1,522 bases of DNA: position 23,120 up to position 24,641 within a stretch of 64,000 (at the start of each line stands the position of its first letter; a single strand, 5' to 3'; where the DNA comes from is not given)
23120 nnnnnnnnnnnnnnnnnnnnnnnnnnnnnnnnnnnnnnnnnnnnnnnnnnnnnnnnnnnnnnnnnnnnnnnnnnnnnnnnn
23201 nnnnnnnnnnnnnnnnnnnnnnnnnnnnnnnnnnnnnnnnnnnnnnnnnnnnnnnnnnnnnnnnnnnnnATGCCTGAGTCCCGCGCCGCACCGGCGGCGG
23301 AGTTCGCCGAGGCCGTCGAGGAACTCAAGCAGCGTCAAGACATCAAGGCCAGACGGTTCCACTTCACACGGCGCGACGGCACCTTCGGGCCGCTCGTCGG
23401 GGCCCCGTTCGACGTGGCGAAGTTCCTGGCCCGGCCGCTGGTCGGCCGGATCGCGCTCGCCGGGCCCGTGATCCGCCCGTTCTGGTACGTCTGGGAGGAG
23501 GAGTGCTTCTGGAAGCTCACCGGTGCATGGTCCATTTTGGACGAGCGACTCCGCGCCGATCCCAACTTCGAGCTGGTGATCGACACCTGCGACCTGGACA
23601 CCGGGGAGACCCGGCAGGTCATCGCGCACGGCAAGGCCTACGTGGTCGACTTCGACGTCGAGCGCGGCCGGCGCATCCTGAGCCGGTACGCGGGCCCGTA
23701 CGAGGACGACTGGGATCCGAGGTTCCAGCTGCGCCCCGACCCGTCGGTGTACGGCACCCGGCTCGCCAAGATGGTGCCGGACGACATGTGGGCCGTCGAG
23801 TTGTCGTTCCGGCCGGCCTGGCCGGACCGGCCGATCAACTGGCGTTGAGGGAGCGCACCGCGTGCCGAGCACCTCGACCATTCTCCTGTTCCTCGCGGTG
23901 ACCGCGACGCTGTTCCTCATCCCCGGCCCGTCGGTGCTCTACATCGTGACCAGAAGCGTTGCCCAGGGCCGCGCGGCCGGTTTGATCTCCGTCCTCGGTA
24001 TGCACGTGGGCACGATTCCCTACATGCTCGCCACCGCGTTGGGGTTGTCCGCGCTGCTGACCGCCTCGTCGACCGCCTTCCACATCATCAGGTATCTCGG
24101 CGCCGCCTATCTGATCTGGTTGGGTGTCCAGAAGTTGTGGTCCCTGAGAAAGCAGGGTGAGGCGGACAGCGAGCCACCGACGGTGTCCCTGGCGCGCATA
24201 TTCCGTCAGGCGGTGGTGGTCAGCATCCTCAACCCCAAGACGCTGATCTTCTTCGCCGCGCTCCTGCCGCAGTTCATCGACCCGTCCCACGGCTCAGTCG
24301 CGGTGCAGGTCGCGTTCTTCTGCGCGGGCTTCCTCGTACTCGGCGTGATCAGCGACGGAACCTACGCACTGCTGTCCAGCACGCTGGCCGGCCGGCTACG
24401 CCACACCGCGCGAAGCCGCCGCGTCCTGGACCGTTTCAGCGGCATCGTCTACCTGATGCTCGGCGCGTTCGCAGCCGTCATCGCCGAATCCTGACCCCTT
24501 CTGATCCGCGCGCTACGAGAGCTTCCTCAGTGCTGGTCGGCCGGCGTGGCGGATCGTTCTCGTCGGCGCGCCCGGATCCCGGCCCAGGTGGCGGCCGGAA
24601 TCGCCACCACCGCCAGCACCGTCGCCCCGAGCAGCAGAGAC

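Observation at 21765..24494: Unannotated 19-codon ORF + stem-loop + HEAT/FGE-fold enzyme + PNPOx-like protein + LysE exporter: candidate peptide-derived-metabolite (RiPP-like) operon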

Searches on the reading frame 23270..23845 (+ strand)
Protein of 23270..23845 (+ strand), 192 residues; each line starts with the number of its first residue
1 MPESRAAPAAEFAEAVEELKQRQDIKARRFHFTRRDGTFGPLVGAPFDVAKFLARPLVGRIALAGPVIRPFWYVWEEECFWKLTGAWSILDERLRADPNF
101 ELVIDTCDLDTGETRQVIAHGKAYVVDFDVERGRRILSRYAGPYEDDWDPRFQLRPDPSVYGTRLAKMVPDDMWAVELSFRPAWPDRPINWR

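Call 3: search_protein_families(library=pfam, proteins=[window:23270-23845:+], max_evalue=0.01)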
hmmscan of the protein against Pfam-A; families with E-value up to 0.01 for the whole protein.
window:23270-23845:+ (192 aa): 1 family
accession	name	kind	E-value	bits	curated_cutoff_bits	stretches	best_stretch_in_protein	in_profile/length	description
PF12900.13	Pyridox_ox_2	-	5.4e-05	23.6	27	1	50-149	6-113/140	Pyridoxamine 5'-phosphate oxidase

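Call 4: search_protein_families(library=ncbifam, proteins=[window:23270-23845:+], max_evalue=1)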
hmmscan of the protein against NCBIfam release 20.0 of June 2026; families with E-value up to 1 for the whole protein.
window:23270-23845:+ (192 aa): 0 families

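Call 41: find_homologous_proteins(query=window:23270-23845:+, max_evalue=0.00001)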
Query window:23270-23845:+ (192 aa): 15 proteins with E <= 0.00001 among 501 candidates.
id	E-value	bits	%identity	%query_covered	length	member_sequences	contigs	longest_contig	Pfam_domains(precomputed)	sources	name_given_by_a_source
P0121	1.4e-128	445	100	100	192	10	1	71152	-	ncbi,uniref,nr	ncbi:MAG TPA: pyridoxamine 5'-phosphate oxidase family protein [Actinophytocola sp.]|uniref:pyridoxa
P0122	1.1e-110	386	88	98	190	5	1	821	-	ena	-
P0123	3.4e-105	368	81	100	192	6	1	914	-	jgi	-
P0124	3.9e-100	352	79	100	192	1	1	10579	-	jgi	jgi:hypothetical protein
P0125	4.1e-97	342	78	100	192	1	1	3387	-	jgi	-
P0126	8.9e-97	341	78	97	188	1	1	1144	-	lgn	-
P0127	3.5e-88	313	74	92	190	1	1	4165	-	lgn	-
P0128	4.0e-86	306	79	85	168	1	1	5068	PF12900.14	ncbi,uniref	ncbi:pyridoxamine 5'-phosphate oxidase family protein [Kutzneria sp. NPDC052558]|uniref:pyridoxamine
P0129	4.6e-85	303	79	85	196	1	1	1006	-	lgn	-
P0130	2.9e-83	297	74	89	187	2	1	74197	PF12900.14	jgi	jgi:hypothetical protein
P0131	4.1e-78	280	73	84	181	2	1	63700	-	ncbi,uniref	ncbi:pyridoxamine 5'-phosphate oxidase family protein [Streptomyces sp. NPDC006134]|uniref:pyridoxam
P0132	5.6e-78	279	69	89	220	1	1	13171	PF12900.14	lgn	-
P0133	4.3e-71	257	68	82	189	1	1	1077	-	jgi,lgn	jgi:hypothetical protein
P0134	8.8e-70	253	67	84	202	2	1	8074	-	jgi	jgi:hypothetical protein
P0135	7.4e-60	220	74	65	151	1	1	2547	-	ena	-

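Call 51: predict_structure(alignment_id=A3)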
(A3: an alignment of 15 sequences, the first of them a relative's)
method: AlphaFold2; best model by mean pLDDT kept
length: 192 residues; sequences in the alignment: 15
mean_pLDDT: 75.9   pTM: 0.70
mean pLDDT of the five models: 75.9, 73.7, 73.6, 73.6, 64.1
residues with pLDDT >= 90: 38; 70-90: 95; 50-70: 37; < 50: 22
segments of 3 or more residues with pLDDT < 50: 1-8, 65-68, 183-185, 187-192
pLDDT, mean of each block of 10 residues (from residue 1): 44 59 71 87 86 75 49 86 82 89 78 82 91 85 83 80 89 84 48 40
secondary structure, 60 per line:
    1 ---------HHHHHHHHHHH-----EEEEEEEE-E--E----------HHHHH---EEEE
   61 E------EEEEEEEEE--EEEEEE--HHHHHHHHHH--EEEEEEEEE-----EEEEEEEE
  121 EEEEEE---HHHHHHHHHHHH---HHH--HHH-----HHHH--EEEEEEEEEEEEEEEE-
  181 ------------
elements in order: H10-20 E26-33 H49-53 E57-61 E68-76 E79-84 H87-96 E99-107 E113-126 H130-141 H158-161 E164-179

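Call 54: fold_search(model_id=the predicted structure, library=pdb)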
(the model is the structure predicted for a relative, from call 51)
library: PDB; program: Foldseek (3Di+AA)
matches with E <= 10: 308; with E <= 0.001: 62
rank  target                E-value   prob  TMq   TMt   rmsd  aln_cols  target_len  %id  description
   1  2fg9                  8.5e-07  1.00  0.41  0.47   7.5       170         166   14  CRYSTAL STRUCTURE OF A PUTATIVE 5-NITROIMIDAZOLE ANTIBIOTIC RESISTANCE PROTEIN (BT_3078) FROM BACTEROIDES THETAIOTAOMICR (released 2006-01-10)
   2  2hq9_B                9.6e-07  1.00  0.51  0.68   4.8       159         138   15  Crystal structure of a fad-binding protein (mll6688) from mesorhizobium loti at 1.95 A resolution (released 2006-08-29)
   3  1rfe                  4.7e-06  1.00  0.51  0.60   4.8       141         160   23  Crystal structure of conserved hypothetical protein Rv2991 from Mycobacterium tuberculosis (released 2004-12-28)
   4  2hq9_A                5.0e-06  1.00  0.48  0.66   5.9       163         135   15  Crystal structure of a fad-binding protein (mll6688) from mesorhizobium loti at 1.95 A resolution (released 2006-08-29)
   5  3u5w                  5.0e-06  1.00  0.45  0.66   7.0       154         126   12  Crystal Structure of a probable FAD-binding, putative uncharacterized protein from Brucella melitensis, apo form (released 2011-10-19)
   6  3u0i                  7.2e-06  1.00  0.45  0.66   7.1       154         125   10  Crystal Structure of a probable FAD-binding, putative uncharacterized protein from Brucella melitensis (released 2011-10-12)
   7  2hti                  7.6e-06  1.00  0.45  0.65   4.5       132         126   18  CRYSTAL STRUCTURE OF A FLAVIN-NUCLEOTIDE-BINDING PROTEIN (BH_0577) FROM BACILLUS HALODURANS AT 2.50 A RESOLUTION (released 2006-08-01)
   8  9kea_B                3.1e-05  1.00  0.40  0.38   7.7       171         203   14  Crystal structure of LnzB (Streptomyces spp. ) (released 2025-11-12)
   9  9kea_A                3.3e-05  1.00  0.41  0.39   7.8       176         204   15  Crystal structure of LnzB (Streptomyces spp. ) (released 2025-11-12)
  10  9kea_D                3.3e-05  1.00  0.40  0.37   8.7       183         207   16  Crystal structure of LnzB (Streptomyces spp. ) (released 2025-11-12)
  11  9kea_C                5.1e-05  1.00  0.39  0.37   8.2       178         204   16  Crystal structure of LnzB (Streptomyces spp. ) (released 2025-11-12)
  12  9or0_B                6.4e-05  1.00  0.46  0.44   5.7       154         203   10  N-hydroxylamine dehydratase (NohD) H2F/F4P/P5S/R6Y/A59N/R144Y/V96A (P1/P2/A1/A2) mutant crystal structure with heme (released 2025-12-03)
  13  3fkh_D                6.8e-05  1.00  0.39  0.52   5.7       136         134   13  Crystal structure of Putative pyridoxamine 5'-phosphate oxidase (NP_601736.1) from CORYNEBACTERIUM GLUTAMICUM ATCC 130 (released 2009-01-13)
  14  2i02_B                7.7e-05  1.00  0.39  0.51  13.4       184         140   12  CRYSTAL STRUCTURE OF a pyridoxamine 5'-phosphate oxidase-like family protein (NPUN_R6570) FROM NOSTOC PUNCTIFORME PCC  (released 2006-08-29)
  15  2i02_A                8.7e-05  1.00  0.37  0.48  13.8       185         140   14  CRYSTAL STRUCTURE OF a pyridoxamine 5'-phosphate oxidase-like family protein (NPUN_R6570) FROM NOSTOC PUNCTIFORME PCC  (released 2006-08-29)
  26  4qvb_A                1.6e-04  1.00  0.48  0.62   4.0       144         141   15  Mycobacterium tuberculosis protein Rv1155 in complex with co-enzyme F420 (released 2015-02-25)
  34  4qvb_B                2.6e-04  1.00  0.48  0.61   3.9       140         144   16  Mycobacterium tuberculosis protein Rv1155 in complex with co-enzyme F420 (released 2015-02-25)
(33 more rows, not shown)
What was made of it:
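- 23270..23848 (+): PNPOx-like split-barrel protein (192 aa), translationally coupled to the FGE gene. The AF2 model and Foldseek hits match PNPOx-like, F420/FMN/FAD and haem-binding barrels (calls 51, 54).
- On PNPOx-like split-barrel family (second gene): Foldseek probability is 1.00 to 2hq9, 1rfe, 4qvb and others, with TM-score up to 0.68 on the target (calls 51, 54).
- Checked: An AF2 model (pLDDT 76) matches PNPOx-like split barrels in the PDB (calls 51, 54).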

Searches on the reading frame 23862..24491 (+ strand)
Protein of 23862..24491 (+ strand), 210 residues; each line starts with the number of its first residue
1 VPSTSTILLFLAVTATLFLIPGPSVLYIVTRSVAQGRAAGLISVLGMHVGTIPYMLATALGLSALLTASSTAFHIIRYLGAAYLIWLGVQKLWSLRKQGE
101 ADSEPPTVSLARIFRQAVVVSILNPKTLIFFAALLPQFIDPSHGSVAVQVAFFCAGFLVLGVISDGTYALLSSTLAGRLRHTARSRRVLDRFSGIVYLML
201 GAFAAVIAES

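Call 3: search_protein_families(library=pfam, proteins=[window:23862-24491:+], max_evalue=0.01)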
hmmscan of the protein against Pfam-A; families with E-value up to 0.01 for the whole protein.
window:23862-24491:+ (210 aa): 2 families
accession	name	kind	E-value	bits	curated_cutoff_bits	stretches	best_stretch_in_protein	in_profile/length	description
PF01810.24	LysE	-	4e-37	128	25.6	1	16-205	2-190/193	LysE type translocator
PF03741.22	TerC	-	0.00094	19.4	27.8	1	62-109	58-98/178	Integral membrane protein TerC family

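Call 4: search_protein_families(library=ncbifam, proteins=[window:23862-24491:+], max_evalue=1)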
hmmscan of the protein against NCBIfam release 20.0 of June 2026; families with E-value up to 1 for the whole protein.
window:23862-24491:+ (210 aa): 8 families
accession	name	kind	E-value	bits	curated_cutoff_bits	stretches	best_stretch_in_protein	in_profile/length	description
TIGR00949.1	2A76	subfamily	9.4e-37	126.5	183.95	1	20-202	1-183/185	homoserine/threonine efflux transporter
NF007812.0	PRK10520.1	equivalog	2.1e-31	109.2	209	1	8-205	7-201/206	homoserine/homoserine lactone efflux protein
NF008201.0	PRK10958.1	equivalog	7.7e-31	107.3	165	1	9-207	12-207/212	leucine efflux protein LeuE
NF007591.0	PRK10229.1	equivalog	4.7e-14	52.6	288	1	11-152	6-153/206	threonine export protein RhtC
TIGR00948.1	2a75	equivalog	1.9e-08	34.3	213.65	1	22-176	6-157/177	L-lysine exporter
NF007653.0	PRK10323.1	equivalog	3.7e-07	30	193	1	9-180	8-167/195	cysteine/O-acetylserine transporter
NF006801.0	PRK09304.1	equivalog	9.3e-06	25.3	298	1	11-199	9-193/211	arginine exporter ArgO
TIGR03716.1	R_switched_YkoY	subfamily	0.0085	15.7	138.5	1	71-118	58-104/220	integral membrane protein, YkoY family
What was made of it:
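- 23862..24494 (+): LysE/RhtB-family exporter (210 aa), the last gene of the window's operon. Pfam LysE E 4e-37 and NCBIfam homoserine/threonine efflux subfamily (calls 3, 4).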
